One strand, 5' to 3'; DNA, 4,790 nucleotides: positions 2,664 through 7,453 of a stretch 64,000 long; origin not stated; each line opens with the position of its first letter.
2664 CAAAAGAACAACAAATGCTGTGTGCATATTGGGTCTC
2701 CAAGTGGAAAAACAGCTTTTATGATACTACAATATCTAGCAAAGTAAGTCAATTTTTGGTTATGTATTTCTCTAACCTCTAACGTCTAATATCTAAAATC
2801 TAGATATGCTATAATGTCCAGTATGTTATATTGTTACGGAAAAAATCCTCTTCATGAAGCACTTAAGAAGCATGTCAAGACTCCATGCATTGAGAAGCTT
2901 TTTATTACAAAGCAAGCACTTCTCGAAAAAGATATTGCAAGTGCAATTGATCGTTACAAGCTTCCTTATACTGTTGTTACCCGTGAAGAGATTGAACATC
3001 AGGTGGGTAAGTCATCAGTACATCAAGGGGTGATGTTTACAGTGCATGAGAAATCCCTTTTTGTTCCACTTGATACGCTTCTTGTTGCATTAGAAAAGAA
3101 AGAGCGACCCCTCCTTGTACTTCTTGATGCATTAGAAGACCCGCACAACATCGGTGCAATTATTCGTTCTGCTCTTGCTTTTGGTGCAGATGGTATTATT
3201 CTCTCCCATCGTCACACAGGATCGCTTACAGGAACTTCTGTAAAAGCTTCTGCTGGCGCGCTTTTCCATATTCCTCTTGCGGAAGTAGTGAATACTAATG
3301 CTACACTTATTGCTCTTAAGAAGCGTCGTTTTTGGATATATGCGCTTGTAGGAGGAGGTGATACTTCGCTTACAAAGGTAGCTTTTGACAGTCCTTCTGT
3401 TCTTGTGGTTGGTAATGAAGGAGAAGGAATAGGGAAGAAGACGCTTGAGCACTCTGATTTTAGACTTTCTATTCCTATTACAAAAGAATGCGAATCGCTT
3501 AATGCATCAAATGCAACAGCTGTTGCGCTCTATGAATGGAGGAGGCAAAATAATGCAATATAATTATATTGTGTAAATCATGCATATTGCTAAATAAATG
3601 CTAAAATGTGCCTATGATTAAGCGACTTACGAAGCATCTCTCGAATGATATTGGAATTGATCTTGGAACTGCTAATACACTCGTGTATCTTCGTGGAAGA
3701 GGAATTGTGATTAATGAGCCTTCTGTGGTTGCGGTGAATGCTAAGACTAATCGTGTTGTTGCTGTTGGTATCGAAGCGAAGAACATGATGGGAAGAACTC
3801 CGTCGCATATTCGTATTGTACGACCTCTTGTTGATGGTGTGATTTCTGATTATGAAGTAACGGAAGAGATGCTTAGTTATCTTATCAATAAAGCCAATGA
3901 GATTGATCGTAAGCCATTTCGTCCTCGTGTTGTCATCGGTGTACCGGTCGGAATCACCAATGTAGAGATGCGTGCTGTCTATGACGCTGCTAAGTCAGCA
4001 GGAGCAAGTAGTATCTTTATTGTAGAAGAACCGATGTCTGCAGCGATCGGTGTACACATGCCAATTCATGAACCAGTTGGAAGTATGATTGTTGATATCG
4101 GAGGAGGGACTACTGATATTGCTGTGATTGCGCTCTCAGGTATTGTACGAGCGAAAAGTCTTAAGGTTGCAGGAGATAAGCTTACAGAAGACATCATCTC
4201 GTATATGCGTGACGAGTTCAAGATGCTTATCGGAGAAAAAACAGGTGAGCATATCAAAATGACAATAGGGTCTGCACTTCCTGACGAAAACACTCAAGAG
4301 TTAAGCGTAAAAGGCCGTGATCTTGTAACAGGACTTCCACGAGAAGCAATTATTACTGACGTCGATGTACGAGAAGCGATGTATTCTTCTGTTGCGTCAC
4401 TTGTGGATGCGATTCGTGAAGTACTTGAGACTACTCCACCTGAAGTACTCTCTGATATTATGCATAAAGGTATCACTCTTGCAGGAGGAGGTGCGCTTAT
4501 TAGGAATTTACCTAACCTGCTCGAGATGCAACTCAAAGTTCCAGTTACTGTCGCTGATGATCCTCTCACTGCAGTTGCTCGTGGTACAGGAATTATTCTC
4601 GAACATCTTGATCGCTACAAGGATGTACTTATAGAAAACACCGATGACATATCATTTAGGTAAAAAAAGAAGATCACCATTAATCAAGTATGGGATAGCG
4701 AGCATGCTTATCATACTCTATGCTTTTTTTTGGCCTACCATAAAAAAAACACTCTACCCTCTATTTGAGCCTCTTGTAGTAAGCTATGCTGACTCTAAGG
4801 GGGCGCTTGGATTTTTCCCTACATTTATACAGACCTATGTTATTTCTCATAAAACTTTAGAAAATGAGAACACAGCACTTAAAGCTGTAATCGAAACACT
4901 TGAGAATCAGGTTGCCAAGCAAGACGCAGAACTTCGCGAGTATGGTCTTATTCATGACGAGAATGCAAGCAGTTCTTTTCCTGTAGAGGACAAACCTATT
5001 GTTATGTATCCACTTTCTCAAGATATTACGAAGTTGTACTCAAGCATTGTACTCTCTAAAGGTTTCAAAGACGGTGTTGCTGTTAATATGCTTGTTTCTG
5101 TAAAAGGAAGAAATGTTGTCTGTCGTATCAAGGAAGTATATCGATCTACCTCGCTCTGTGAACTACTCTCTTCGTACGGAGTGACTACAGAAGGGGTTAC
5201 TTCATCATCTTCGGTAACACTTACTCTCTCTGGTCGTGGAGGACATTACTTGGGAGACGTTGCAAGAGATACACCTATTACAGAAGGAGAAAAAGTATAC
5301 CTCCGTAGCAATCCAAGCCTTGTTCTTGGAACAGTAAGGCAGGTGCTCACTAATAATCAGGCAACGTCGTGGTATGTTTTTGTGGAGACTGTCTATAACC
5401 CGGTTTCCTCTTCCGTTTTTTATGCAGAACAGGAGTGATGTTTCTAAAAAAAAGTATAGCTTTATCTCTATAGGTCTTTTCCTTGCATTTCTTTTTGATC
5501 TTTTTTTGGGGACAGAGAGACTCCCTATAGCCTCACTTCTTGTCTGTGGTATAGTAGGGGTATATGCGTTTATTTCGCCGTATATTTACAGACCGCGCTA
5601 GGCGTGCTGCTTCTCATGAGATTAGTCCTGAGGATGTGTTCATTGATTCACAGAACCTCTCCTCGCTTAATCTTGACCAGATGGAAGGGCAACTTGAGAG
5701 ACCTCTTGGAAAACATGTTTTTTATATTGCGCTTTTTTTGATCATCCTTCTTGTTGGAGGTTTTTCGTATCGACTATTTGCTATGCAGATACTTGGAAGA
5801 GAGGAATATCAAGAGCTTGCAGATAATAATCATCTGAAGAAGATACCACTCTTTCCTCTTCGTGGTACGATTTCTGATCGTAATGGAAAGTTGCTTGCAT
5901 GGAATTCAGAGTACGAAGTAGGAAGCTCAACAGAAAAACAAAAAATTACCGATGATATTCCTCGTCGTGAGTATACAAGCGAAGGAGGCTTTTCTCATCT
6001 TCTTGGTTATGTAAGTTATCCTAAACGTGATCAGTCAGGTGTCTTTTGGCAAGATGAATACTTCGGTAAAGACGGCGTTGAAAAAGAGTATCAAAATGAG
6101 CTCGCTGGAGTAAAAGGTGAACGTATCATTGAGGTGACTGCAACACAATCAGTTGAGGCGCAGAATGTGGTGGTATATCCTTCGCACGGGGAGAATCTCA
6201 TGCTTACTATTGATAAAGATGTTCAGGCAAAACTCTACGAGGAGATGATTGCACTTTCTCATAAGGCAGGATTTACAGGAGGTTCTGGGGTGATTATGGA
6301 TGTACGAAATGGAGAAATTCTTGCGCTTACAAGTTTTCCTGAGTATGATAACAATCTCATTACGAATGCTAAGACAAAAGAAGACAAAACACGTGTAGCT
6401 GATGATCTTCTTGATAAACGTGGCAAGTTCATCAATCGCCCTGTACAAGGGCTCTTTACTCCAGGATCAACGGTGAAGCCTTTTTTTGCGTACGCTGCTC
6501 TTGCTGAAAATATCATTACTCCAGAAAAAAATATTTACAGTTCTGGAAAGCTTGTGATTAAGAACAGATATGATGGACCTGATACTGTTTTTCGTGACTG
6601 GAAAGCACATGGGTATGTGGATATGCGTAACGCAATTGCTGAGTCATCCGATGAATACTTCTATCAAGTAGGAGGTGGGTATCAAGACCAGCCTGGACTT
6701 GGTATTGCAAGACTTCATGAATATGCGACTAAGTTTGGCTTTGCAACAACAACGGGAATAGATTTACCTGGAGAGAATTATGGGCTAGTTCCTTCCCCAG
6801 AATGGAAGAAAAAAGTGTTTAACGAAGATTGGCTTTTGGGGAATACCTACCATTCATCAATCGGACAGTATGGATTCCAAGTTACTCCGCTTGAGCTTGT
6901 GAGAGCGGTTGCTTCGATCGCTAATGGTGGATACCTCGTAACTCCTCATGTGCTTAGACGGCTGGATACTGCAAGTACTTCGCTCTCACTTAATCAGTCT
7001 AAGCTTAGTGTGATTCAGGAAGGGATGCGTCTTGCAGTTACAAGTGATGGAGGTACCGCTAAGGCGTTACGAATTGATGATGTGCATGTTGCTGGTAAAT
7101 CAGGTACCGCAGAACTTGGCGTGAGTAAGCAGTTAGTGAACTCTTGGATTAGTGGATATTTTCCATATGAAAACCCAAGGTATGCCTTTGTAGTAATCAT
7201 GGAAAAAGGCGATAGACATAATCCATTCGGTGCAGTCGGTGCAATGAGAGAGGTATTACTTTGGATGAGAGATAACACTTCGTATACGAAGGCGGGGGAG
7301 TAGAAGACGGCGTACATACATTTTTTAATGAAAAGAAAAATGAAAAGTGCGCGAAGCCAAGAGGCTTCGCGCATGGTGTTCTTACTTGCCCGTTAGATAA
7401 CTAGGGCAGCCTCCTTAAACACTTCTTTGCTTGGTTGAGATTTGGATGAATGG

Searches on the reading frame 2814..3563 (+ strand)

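Call 28: search_protein_families(library=pfam, proteins=[window:2814-3563:+], max_evalue=0.001)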
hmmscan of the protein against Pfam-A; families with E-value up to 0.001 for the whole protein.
window:2814-3563:+ (249 aa): 2 families
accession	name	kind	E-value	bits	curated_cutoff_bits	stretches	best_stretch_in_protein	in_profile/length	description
PF00588.24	SpoU_methylase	-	2.7e-38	131.7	29.7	1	100-240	2-142/142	SpoU rRNA Methylase family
PF08032.17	SpoU_sub_bind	-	4.3e-11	43.4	22.8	1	7-80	2-73/76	RNA 2'-O ribose methyltransferase substrate binding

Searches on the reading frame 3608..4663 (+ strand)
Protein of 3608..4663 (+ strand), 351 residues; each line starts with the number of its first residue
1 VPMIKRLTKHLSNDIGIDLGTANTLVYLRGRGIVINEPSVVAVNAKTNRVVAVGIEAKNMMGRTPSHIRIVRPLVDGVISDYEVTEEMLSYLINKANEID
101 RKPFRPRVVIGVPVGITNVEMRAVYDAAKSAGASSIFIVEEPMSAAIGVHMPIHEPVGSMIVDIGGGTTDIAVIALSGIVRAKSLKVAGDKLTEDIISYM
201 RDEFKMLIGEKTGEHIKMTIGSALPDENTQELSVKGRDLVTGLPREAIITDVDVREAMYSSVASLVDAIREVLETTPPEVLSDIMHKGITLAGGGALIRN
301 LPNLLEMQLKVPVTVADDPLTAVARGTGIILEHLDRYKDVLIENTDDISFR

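Call 28: search_protein_families(library=pfam, proteins=[window:3608-4663:+], max_evalue=0.001)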
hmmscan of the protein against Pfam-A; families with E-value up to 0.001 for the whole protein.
window:3608-4663:+ (351 aa): 5 families
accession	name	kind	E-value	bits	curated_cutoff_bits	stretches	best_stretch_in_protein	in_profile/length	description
PF06723.19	MreB_Mbl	-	2.7e-135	450.9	27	1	12-337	1-325/327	MreB/Mbl protein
PF14450.12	FtsA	-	8.3e-12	46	31.8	1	161-318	2-112/127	Cell division protein FtsA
PF00012.26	HSP70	-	3.9e-11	42.3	20.6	1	82-206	111-240/599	Hsp70 protein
PF00022.25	Actin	-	8.9e-08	31.6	27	1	38-203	31-190/410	Actin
PF11104.14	PilM_2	-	3.7e-05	23.3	27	0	288-326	277-314/340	Type IV pilus assembly protein PilM;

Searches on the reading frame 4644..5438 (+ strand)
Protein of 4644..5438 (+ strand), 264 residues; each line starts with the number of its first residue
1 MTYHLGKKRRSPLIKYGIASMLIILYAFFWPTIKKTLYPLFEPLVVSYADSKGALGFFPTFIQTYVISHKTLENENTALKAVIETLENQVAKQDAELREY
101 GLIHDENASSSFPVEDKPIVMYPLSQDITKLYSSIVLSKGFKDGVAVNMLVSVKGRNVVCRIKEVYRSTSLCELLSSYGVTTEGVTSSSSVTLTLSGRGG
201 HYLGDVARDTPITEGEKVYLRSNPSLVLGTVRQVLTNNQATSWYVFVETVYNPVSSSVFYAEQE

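Call 28: search_protein_families(library=pfam, proteins=[window:4644-5438:+], max_evalue=0.001)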
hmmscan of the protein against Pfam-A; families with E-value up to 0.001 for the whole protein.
window:4644-5438:+ (264 aa): 1 family
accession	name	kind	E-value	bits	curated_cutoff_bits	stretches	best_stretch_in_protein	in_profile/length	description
PF04085.20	MreC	-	1.4e-09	38.3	28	1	125-250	3-134/147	Rod shape-determining protein MreC, barrel core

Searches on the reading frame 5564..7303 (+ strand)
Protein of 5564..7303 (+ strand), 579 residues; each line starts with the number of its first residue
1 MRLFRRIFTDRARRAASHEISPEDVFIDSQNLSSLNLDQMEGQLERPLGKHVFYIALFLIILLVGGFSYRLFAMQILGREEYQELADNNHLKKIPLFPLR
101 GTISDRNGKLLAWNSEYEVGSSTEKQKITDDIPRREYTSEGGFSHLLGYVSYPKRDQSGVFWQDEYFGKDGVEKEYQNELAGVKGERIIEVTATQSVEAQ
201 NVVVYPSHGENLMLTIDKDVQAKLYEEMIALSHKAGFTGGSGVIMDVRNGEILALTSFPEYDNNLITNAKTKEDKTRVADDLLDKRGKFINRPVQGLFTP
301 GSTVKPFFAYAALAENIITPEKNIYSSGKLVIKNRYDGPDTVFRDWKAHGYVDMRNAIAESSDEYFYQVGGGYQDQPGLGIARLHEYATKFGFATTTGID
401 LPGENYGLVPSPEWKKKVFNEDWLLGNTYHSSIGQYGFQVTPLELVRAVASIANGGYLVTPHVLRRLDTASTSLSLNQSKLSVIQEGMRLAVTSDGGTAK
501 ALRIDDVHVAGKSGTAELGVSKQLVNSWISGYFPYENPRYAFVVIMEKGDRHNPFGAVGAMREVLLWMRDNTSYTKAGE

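Call 77: search_protein_families(library=pfam, proteins=[window:5564-7303:+], max_evalue=0.00001)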
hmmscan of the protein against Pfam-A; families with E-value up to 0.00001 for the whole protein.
window:5564-7303:+ (579 aa): 2 families
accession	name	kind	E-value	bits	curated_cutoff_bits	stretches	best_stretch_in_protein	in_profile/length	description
PF00905.27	Transpeptidase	-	1.5e-58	198.8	22.1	1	240-550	1-282/299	Penicillin binding protein transpeptidase domain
PF03717.20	PBP_dimer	-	9.7e-13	49.4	24.4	1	131-196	104-174/180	Penicillin-binding Protein dimerisation domain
